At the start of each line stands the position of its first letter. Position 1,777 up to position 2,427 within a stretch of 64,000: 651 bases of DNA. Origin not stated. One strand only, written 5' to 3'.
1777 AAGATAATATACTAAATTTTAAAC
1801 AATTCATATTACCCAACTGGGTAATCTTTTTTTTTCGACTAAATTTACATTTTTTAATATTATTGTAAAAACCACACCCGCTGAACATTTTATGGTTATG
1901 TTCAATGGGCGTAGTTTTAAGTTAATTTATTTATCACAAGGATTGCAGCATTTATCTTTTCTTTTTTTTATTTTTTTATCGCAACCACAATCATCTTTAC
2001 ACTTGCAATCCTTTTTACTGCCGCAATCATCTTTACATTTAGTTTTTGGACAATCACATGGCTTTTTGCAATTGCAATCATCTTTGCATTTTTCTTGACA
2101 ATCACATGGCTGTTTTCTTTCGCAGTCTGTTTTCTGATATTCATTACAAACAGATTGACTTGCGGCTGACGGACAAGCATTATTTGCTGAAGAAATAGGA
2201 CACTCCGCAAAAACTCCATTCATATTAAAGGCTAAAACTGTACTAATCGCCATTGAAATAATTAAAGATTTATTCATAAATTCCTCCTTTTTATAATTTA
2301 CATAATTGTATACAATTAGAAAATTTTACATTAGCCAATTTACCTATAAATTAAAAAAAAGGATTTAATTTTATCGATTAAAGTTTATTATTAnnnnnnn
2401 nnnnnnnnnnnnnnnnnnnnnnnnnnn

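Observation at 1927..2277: Secreted 116-aa protein made almost entirely of Cys/Lys/Asp repeats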

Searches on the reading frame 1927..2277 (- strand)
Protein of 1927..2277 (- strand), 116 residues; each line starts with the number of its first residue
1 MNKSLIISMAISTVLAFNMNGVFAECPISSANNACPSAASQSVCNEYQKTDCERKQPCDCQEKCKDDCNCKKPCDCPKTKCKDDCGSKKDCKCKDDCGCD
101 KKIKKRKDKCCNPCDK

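Call 4: search_protein_families(library=pfam, proteins=[window:1927-2277:-], max_evalue=1)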
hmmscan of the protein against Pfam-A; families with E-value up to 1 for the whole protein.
window:1927-2277:- (116 aa): 0 families

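Call 5: find_homologous_proteins(query=window:1927-2277:-, max_evalue=0.01)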
Query window:1927-2277:- (116 aa): 1 proteins with E <= 0.01 among 4 candidates.
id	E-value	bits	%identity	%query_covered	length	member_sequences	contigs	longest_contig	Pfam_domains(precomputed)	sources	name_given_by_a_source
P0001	1.6e-67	244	100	100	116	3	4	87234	-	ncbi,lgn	-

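Call 6: search_protein_families(library=ncbifam, proteins=[window:1927-2277:-], max_evalue=1)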
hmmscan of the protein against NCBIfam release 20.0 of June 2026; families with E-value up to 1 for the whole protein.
window:1927-2277:- (116 aa): 0 families

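Call 8: list_cluster_members(proteins=[P0001])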
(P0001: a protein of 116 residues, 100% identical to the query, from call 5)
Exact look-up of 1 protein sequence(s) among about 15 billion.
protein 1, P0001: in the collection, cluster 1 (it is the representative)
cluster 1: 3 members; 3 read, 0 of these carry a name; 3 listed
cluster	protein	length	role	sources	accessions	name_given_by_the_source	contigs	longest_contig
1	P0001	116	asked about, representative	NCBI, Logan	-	-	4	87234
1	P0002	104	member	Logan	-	-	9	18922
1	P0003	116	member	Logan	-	-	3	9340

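Call 9: find_encoding_contigs(protein=P0001, flank=6000, max_places=10)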
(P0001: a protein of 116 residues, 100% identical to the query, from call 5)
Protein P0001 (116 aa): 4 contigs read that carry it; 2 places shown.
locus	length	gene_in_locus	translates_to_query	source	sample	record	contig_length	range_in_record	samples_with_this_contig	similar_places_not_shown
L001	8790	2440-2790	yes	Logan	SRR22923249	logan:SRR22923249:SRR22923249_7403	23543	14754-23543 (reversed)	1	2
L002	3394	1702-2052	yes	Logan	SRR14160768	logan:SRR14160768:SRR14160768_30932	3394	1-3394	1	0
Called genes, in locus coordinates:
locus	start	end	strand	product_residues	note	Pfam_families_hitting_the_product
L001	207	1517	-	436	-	PF09992:NAGPA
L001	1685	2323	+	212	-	PF00027:cNMP_binding, PF13545:HTH_Crp_2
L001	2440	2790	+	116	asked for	-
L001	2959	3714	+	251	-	-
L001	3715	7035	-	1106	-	PF00580:UvrD-helicase, PF13245:AAA_19, PF13361:UvrD_C, PF13538:UvrD_C_2 (faint), PF12705:PDDEXK_1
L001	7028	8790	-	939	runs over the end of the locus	PF12705:PDDEXK_1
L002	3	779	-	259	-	?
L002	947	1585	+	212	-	PF00027:cNMP_binding, PF13545:HTH_Crp_2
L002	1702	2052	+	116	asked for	-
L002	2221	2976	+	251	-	-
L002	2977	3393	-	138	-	?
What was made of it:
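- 1927..2277 (-): Coding sequence of the 116-aa Cys/Lys/Asp-rich exported protein (stop codon included). An identical protein is found on 4 public contigs (calls 5, 9).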

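Call 17: find_encoding_contigs(protein=P0002, flank=6000, max_places=6)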
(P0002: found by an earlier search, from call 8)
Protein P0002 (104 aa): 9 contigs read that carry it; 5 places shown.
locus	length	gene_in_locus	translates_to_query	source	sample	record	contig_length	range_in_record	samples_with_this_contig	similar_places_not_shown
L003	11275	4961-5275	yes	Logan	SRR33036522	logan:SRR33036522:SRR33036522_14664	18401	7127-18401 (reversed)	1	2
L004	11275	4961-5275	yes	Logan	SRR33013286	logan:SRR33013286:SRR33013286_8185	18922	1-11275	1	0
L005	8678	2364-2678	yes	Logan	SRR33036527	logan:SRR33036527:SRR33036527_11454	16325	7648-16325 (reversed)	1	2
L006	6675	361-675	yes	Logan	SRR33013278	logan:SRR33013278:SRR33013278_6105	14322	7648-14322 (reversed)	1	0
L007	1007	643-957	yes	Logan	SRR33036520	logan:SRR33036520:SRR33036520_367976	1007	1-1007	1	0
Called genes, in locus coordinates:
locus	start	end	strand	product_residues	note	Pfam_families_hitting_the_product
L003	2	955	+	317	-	?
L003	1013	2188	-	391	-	PF00004:AAA, PF07728:AAA_5 (weak)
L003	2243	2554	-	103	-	-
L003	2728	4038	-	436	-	PF09992:NAGPA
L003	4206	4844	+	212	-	PF00027:cNMP_binding, PF13545:HTH_Crp_2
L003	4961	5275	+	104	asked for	-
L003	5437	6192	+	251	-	-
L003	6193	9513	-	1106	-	PF00580:UvrD-helicase, PF13245:AAA_19, PF13361:UvrD_C, PF13538:UvrD_C_2 (faint), PF12705:PDDEXK_1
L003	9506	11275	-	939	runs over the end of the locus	PF08696:Dna2 (weak), PF12705:PDDEXK_1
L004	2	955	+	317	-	?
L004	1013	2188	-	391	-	PF00004:AAA, PF07728:AAA_5 (weak)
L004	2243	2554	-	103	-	-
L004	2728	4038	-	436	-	PF09992:NAGPA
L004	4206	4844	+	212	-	PF00027:cNMP_binding, PF13545:HTH_Crp_2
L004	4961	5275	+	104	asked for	-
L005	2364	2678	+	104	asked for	-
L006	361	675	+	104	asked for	-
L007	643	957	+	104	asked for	-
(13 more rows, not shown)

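Call 18: find_encoding_contigs(protein=P0003, flank=6000, max_places=6)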
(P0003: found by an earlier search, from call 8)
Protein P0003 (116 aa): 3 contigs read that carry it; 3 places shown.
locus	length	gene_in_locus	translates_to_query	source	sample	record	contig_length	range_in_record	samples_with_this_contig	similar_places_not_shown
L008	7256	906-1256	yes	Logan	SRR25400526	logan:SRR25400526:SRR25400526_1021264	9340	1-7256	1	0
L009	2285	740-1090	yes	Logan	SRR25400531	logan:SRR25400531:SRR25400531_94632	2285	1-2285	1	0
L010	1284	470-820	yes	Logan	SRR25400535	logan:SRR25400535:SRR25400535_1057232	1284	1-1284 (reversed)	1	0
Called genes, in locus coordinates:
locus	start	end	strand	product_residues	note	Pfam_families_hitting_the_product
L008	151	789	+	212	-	PF00027:cNMP_binding, PF13545:HTH_Crp_2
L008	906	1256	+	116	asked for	-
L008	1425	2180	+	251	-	-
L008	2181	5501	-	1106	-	PF00580:UvrD-helicase, PF13245:AAA_19, PF13361:UvrD_C, PF13538:UvrD_C_2 (faint), PF12705:PDDEXK_1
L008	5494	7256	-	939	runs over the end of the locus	PF08696:Dna2 (weak), PF12705:PDDEXK_1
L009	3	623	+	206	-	?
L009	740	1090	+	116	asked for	-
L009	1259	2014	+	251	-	-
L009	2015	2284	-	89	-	?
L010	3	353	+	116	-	?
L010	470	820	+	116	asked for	-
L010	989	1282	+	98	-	?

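Call 19: search_protein_representatives(protein=window:1927-2277:-)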
Query: 116 residues. Proteins with E-value up to 0.001 (for the whole library): 3; up to 1e-10: 3; up to 1e-30: 1. The best 3 are listed.
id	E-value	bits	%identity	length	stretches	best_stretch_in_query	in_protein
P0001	4.9e-68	243.5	100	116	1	1-116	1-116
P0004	2.3e-24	102.5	66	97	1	9-116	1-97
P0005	2.1e-12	63.8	45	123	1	1-116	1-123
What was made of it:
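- Tried and rejected: Exhaustive phmmer over 1.84 billion representatives found two more relatives only (call 19).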

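Call 21: find_encoding_contigs(protein=P0005, flank=8000, max_places=6)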
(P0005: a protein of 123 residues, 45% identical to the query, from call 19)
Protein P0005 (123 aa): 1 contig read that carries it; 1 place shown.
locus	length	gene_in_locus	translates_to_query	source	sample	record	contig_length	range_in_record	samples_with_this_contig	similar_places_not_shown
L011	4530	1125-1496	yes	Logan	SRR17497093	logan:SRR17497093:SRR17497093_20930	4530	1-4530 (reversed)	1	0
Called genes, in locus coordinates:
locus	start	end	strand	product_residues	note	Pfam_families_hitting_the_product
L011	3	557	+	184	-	?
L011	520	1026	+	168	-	PF02870:Methyltransf_1N, PF01035:DNA_binding_1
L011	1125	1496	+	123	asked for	-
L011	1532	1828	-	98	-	PF22277:EncFtn-like (faint), PF02915:Rubrerythrin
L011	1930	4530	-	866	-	?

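Call 22: find_encoding_contigs(protein=P0004, flank=8000, max_places=6)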
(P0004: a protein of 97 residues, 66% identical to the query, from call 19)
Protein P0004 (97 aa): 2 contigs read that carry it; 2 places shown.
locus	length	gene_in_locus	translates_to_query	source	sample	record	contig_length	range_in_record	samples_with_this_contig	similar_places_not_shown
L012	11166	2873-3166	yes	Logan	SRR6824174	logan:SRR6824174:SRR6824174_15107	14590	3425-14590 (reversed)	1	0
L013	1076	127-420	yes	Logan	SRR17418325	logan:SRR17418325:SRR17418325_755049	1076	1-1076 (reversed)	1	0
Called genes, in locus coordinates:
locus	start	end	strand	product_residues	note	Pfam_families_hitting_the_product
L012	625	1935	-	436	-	PF09992:NAGPA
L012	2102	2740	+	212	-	PF00027:cNMP_binding, PF13545:HTH_Crp_2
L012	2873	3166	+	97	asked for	-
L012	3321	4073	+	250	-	-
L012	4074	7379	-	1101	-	PF00580:UvrD-helicase, PF13245:AAA_19, PF13361:UvrD_C, PF13538:UvrD_C_2 (faint), PF12705:PDDEXK_1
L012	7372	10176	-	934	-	PF00580:UvrD-helicase (weak), PF08696:Dna2 (weak), PF12705:PDDEXK_1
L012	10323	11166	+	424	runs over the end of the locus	PF00395:SLH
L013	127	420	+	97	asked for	-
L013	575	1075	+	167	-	?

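Call 25: find_related_loci(query=A1, collection=genome_contigs, flank=8000)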
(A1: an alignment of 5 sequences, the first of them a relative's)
Query A1 (116 aa) in genome_contigs; peptide patterns used: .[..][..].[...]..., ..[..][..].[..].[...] (x = any residue, [..] = any of these).
195 stretches matched a pattern; 2 encode a relative of the query (tblastn E <= 1e-3); 2 distinct loci.
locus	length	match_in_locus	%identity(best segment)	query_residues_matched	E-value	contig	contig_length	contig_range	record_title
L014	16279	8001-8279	53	1-97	3e-16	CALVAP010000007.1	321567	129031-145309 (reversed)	MAG: Candidatus Gastranaerophilales bacterium isolate E08__bin56 genome assembly, contig: E08__k127_794611, whole genome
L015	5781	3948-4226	33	1-101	1e-6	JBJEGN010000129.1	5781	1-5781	MAG: Candidatus Gastranaerophilaceae bacterium isolate LOHA11_bin.028 NODE_8192_length_5781_cov_7.086797, whole genome s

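Call 28: search_protein_families(library=pfam, proteins=[L015:4376-4648:+, L015:3948-4319:+, L015:4652-4990:-, L014:8001-8339:+, L014:8489-9241:+, L015:5328-5735:-], max_evalue=0.1)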
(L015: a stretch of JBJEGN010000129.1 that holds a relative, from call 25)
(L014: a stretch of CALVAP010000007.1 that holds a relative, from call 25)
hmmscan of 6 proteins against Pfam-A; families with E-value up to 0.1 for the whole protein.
L015:4376-4648:+ (90 aa): 2 families
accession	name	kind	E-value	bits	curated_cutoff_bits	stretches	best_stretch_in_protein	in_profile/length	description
PF02583.22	Trns_repr_metal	-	9.1e-25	87.3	22.8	1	4-87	1-78/78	Metal-sensitive transcriptional repressor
PF01649.23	Ribosomal_S20p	-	0.065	14.3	29.5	0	62-89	34-61/83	Ribosomal protein S20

L015:3948-4319:+ (123 aa): 0 families

L015:4652-4990:- (112 aa): 8 families
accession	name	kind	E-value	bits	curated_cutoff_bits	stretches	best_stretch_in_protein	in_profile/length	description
PF13717.11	Zn_ribbon_4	-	0.0017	18.7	30.3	0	41-52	3-14/36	zinc-ribbon domain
PF13248.11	Zn_ribbon_3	-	0.0023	17.8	27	0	12-22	16-26/26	zinc-ribbon domain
PF01155.25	HypA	-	0.0051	17.3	28.9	1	3-49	61-95/112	Hydrogenase/urease nickel incorporation, metallochaperone, hypA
PF25206.1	DUF7836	-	0.04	14.2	26.7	0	10-50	5-40/59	Domain of unknown function (DUF7836)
PF14353.12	CpXC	-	0.052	14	25.4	0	41-53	38-50/121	CpXC protein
PF24110.1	DUF7385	-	0.054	13.6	28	0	40-53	26-39/72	Family of unknown function (DUF7385)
PF23551.1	Zn_ribbon_20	-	0.075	13.6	27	0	39-50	21-32/35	Zinc beta-ribbon domain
PF24292.1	DUF7479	-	0.086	13.4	27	0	12-49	2-39/60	Domain of unknown function (DUF7479)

L014:8001-8339:+ (112 aa): 1 family
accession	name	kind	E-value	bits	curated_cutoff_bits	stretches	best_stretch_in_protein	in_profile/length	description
PF24335.1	DUF7503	-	0.0066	16.4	27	1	7-26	15-34/42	Family of unknown function (DUF7503)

L014:8489-9241:+ (250 aa): 1 family
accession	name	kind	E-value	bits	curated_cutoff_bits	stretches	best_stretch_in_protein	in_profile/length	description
PF00512.31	HisKA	-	5e-06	26.9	26.9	1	21-81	5-65/66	His Kinase A (phospho-acceptor) domain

L015:5328-5735:- (135 aa): 2 families
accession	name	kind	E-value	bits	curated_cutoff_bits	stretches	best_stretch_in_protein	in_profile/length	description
PF02410.21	RsfS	-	2.2e-28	98.8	21.6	1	13-108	3-98/98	Ribosomal silencing factor during starvation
PF16858.11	CNDH2_C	-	0.047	14.1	32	1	58-119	26-82/130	Condensin II complex subunit CAP-H2 or CNDH2, C-terminal wHTH domain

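Call 37: find_homologous_proteins(query=A4, max_evalue=0.001)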
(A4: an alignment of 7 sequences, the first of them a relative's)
Query A4 (7 sequences) (116 aa, profile of the alignment): 4 proteins with E <= 0.001 among 1734 candidates.
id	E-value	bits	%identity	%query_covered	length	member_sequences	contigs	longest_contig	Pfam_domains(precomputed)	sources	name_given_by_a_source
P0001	1.5e-47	178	100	100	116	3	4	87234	-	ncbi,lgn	-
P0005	3.9e-33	132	39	85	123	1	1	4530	-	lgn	-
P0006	5.5e-33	131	56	100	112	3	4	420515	-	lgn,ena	-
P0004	2.2e-30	123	54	59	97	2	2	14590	-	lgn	-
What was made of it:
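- Tried and rejected: Queried with the family profile, it found four clusters (calls 5, 37).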

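Call 38: find_related_loci(query=A4, collection=metagenome_contigs, flank=6000)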
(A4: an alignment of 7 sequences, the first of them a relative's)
Query A4 (116 aa) in metagenome_contigs; peptide patterns used: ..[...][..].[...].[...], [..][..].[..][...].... (x = any residue, [..] = any of these).
600 stretches matched a pattern, but none encodes a relative of the query by tblastn (E <= 1e-3).

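Call 48: find_homologous_proteins(query=L015:3951-4319:+, max_evalue=0.01)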
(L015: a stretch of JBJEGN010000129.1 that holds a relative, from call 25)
Query L015:3951-4319:+: 20 candidates shared short words with the query, none scored E <= 0.01.
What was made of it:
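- Tried and rejected: A search with the L015 protein found nothing, not even the protein itself (call 48).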

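Call 49: predict_structure(alignment_id=A5)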
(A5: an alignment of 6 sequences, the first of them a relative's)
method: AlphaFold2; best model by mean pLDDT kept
length: 116 residues; sequences in the alignment: 6
mean_pLDDT: 36.6   pTM: 0.14
mean pLDDT of the five models: 36.6, 33.2, 33.0, 31.9, 31.9
residues with pLDDT >= 90: 0; 70-90: 0; 50-70: 3; < 50: 113
segments of 3 or more residues with pLDDT < 50: 1-5, 8-10, 12-116
pLDDT, mean of each block of 10 residues (from residue 1): 47 43 38 36 30 31 35 39 36 38 35 31
secondary structure, 60 per line:
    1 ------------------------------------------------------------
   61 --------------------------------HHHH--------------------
elements in order: H93-96

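Call 50: search_solved_structures(query=A5, max_evalue=10, show_alignments=2)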
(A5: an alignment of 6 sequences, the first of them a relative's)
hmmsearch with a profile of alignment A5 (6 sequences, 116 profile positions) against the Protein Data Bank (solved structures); distinct sequences matched with E-value up to 10: 1.
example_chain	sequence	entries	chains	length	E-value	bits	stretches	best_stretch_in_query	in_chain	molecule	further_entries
2flg_A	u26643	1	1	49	0.71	13.4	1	75-112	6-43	Merozoite surface protein 1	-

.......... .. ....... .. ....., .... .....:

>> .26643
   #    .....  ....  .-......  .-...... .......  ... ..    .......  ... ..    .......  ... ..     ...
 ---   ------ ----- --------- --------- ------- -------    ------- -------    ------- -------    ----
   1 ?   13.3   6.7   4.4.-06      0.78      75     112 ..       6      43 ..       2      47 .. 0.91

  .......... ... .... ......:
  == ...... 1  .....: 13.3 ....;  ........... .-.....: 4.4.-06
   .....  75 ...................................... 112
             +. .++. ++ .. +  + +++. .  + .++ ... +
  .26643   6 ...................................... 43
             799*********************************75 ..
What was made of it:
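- On Any sequence-defined metallothionein family (Pfam PF00131, PF01439, PF02069 and others): A PDB profile search gave only an insignificant EGF-like hit (call 50).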

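Call 63: find_related_loci(query=L015:3951-4319:+, collection=metagenome_contigs, flank=6000)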
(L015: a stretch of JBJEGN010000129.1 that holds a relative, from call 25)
Query L015:3951-4319:+ (122 aa) in metagenome_contigs; peptide patterns used: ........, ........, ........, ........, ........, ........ (x = any residue, [..] = any of these).
600 stretches matched a pattern, but none encodes a relative of the query by tblastn (E <= 1e-3).
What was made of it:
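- Tried and rejected: Two scans of JGI metagenome contigs, with the family alignment and with the L015 protein, found nothing (calls 38, 63).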

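Call 71: search_protein_families(library=pfam, proteins=[L011:1532-1828:-, P0005, P0006], max_evalue=0.01)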
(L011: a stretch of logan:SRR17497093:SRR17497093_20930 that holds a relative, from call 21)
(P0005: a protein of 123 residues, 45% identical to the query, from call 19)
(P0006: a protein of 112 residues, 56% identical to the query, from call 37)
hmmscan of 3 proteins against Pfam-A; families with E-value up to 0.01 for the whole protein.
L011:1532-1828:- (98 aa): 6 families
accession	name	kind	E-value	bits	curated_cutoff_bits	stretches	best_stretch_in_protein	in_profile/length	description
PF02915.23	Rubrerythrin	-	1.2e-09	39.1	22.8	1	28-84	5-62/137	Rubrerythrin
PF22277.2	EncFtn-like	-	2.4e-05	24.5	27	1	18-67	10-60/85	EncFtn-like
PF09537.16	DUF2383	-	2.9e-05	24.6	30.8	1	22-74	2-54/111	Domain of unknown function (DUF2383)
PF03232.19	COQ7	-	4.5e-05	23.6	23.5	1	22-75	3-57/169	Ubiquinone biosynthesis protein COQ7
PF05067.18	Mn_catalase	-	0.0047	16.4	27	1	22-82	139-199/284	Manganese containing catalase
PF22298.2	Tsr1_G-like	-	0.0064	16.8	27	1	31-86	9-64/161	Tsr1, G-like domain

P0005 (123 aa): 0 families

P0006 (112 aa): 0 families

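Call 76: predict_structure(alignment_id=A6)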
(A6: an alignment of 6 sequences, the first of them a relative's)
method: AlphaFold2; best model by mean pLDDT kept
length: 123 residues; sequences in the alignment: 6
mean_pLDDT: 36.3   pTM: 0.15
mean pLDDT of the five models: 36.3, 34.7, 31.8, 30.8, 29.0
residues with pLDDT >= 90: 0; 70-90: 0; 50-70: 4; < 50: 119
segments of 3 or more residues with pLDDT < 50: 1-5, 10-12, 14-123
pLDDT, mean of each block of 10 residues (from residue 1): 47 41 30 28 31 33 34 38 37 40 39 40 33
secondary structure, 60 per line:
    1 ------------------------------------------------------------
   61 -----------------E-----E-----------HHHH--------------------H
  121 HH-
elements in order: H96-99
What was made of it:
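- On Metallothionein (operational definition): AlphaFold predicts no fold (calls 49, 76).
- On Csp copper storage protein: No helices are predicted (calls 49, 76).
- Closest known: Csp1 copper storage proteins. Different: Here no helices are predicted (calls 49, 76).
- AlphaFold2 gives pLDDT 36.6 and 36.3 with no secondary structure for two members (calls 49, 76). AlphaFold gives no solenoid or any other fold, even for the most regular member (call 76).
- Tried and rejected: No fold search was therefore made (calls 49, 76).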
